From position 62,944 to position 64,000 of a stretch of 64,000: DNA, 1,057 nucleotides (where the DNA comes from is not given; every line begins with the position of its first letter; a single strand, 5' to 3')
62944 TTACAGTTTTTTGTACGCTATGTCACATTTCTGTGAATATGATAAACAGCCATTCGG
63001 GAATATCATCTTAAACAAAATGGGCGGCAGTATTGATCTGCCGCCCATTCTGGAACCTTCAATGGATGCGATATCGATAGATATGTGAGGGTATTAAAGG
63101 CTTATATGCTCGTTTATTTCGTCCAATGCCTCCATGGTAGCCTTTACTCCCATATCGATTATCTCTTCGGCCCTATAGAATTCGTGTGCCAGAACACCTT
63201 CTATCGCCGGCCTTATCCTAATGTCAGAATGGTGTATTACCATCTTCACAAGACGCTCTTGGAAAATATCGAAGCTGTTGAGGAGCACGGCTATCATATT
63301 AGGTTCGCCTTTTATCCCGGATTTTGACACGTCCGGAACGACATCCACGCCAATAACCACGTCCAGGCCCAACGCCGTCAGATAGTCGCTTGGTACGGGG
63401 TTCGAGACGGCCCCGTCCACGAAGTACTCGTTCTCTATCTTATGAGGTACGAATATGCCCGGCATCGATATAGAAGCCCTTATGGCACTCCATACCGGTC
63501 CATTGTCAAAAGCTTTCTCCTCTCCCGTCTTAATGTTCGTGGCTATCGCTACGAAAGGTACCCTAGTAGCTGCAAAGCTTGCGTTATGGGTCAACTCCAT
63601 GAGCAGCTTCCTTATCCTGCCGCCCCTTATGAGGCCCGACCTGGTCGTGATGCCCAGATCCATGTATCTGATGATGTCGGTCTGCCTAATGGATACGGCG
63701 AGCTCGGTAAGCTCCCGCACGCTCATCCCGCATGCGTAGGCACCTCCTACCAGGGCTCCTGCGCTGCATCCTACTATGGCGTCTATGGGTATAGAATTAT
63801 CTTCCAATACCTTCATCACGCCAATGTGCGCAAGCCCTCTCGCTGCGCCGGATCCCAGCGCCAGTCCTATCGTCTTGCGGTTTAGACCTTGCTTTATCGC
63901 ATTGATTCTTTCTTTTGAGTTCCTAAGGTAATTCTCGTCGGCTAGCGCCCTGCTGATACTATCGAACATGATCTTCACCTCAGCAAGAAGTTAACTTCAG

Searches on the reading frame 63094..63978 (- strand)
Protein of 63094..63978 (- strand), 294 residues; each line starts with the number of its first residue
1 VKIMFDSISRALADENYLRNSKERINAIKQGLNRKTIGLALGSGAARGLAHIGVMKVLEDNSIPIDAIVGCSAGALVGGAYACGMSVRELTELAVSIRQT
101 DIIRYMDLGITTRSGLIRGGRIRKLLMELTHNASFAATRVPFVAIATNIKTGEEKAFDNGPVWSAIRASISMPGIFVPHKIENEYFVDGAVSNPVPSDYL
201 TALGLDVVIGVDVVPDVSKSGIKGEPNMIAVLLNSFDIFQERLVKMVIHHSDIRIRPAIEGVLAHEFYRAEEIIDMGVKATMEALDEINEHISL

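Call 66: find_encoding_contigs(protein=window:63094-63978:-, flank=10000, max_places=2)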
Protein window:63094-63978:- (294 aa): no gene with exactly this product is on record in the collection.

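Call 68: find_encoding_contigs(protein=window:63097-63969:-, flank=10000, max_places=2)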
Protein seq(291 aa) (291 aa): 21 contigs read that carry it; 2 places shown.
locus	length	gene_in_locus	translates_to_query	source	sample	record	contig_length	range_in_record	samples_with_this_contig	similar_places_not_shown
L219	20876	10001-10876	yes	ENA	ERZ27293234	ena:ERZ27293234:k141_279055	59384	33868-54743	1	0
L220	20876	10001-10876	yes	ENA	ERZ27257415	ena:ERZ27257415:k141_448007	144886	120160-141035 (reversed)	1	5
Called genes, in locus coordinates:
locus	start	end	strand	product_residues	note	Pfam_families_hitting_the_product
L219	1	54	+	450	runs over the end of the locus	PF00919:UPF0004, PF04055:Radical_SAM, PF01938:TRAM (weak)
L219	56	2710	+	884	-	PF01624:MutS_I, PF05188:MutS_II, PF05192:MutS_III, PF05190:MutS_IV, PF00488:MutS_V, PF27441:MutS_C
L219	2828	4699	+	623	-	PF13589:HATPase_c_3, PF01119:DNA_mis_repair, PF08676:MutL_C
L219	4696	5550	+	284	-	PF04445:SAM_MT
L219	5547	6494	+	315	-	PF01745:IPT, PF01715:IPPT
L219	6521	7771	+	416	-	PF06838:Met_gamma_lyase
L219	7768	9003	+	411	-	-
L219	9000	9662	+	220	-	PF13482:RNase_H_2, PF03104:DNA_pol_B_exo1 (weak)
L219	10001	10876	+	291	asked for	PF01734:Patatin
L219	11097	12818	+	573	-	-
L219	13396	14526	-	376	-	PF01041:DegT_DnrJ_EryC1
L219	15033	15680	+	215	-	PF03167:UDG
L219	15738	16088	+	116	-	-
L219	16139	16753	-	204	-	PF01726:LexA_DNA_bind, PF09339:HTH_IclR (weak), PF12802:MarR_2 (weak), PF00717:Peptidase_S24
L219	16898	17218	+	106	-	-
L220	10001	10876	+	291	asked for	PF01734:Patatin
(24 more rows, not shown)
